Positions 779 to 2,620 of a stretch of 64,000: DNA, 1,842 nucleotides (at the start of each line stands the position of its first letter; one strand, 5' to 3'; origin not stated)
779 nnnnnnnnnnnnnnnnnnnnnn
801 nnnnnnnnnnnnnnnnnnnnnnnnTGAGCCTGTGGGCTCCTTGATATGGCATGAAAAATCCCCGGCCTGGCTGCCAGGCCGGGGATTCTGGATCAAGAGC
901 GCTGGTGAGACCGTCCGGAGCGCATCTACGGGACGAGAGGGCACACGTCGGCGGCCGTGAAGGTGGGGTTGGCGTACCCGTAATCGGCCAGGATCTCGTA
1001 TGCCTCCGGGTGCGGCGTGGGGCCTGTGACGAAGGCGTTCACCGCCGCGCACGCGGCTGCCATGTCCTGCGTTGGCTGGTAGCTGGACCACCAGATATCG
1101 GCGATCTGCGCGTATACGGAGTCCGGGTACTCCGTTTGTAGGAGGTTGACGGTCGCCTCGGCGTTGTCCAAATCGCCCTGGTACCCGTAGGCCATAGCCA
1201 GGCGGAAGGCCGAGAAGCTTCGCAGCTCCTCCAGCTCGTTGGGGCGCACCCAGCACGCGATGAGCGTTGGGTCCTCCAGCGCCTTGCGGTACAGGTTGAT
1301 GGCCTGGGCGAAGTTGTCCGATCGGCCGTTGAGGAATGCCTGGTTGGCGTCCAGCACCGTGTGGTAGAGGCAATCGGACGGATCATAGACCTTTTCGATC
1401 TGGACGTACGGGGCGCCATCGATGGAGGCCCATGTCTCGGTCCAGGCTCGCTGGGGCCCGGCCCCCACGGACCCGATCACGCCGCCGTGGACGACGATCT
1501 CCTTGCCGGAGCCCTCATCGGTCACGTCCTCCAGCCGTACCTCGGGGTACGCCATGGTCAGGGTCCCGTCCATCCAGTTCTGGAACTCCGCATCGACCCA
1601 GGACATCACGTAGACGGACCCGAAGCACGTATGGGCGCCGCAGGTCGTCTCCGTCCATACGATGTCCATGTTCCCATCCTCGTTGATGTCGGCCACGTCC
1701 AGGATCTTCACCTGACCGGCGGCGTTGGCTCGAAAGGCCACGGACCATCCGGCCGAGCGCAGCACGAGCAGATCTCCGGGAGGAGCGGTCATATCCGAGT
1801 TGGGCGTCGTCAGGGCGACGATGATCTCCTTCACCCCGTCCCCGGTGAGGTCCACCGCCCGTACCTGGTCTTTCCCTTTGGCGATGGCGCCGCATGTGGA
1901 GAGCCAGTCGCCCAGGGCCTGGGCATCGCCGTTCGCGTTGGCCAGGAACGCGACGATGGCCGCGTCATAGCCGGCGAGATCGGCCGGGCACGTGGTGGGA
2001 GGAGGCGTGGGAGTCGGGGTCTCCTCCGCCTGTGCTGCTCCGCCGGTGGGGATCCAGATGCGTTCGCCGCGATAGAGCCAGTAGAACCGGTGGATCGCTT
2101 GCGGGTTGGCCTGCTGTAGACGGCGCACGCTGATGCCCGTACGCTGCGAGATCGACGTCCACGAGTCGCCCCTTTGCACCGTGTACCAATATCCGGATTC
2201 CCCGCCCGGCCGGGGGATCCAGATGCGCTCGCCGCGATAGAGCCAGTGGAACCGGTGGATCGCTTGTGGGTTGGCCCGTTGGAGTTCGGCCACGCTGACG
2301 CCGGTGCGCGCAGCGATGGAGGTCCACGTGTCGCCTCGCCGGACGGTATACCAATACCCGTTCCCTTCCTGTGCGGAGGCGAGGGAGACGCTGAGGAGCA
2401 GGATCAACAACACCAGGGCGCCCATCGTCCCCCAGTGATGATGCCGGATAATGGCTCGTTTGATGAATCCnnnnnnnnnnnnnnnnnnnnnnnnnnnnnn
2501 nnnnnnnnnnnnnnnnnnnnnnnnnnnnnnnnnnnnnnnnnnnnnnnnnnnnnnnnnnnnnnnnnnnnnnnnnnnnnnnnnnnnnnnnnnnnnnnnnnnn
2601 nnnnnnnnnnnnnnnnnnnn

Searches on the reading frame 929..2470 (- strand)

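Call 67: search_protein_families(library=pfam, proteins=[window:929-2470:-], max_evalue=0.01)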
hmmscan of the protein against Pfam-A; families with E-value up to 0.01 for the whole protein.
window:929-2470:- (514 aa): 11 families
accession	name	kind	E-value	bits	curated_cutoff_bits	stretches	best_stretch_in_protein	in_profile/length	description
PF01476.26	LysM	-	1.2e-19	70.4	20.9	2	41-86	1-43/43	LysM domain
PF13517.12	FG-GAP_3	-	2.2e-05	25.4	26.9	0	249-272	38-61/61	FG-GAP-like repeat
PF23473.1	LysM3_LYK4_5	-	9.9e-05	22.8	29.3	0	41-67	5-31/48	LYK4/5 LysM3 domain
PF23577.1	LysM_RLK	-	0.00011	22.5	27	0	41-70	3-32/44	LysM domain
PF01839.29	FG-GAP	-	0.00036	20.8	22.1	0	257-273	5-21/37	FG-GAP repeat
PF00515.34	TPR_1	-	0.0024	18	27.8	0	422-438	5-21/34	Tetratricopeptide repeat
PF13174.12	TPR_6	-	0.0025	18.8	26.3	0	422-451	4-33/33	Tetratricopeptide repeat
PF07719.23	TPR_2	-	0.003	18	27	0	380-399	10-29/34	Tetratricopeptide repeat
PF13428.12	TPR_14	-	0.0088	17.1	23.5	0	423-455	6-38/44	Tetratricopeptide repeat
PF13181.12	TPR_8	-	0.0092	16.5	25.7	0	422-441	5-24/34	Tetratricopeptide repeat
PF22310.2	NMB0315_dom_I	-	0.0096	16.7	27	0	39-66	2-31/83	NMB0315-like, domain I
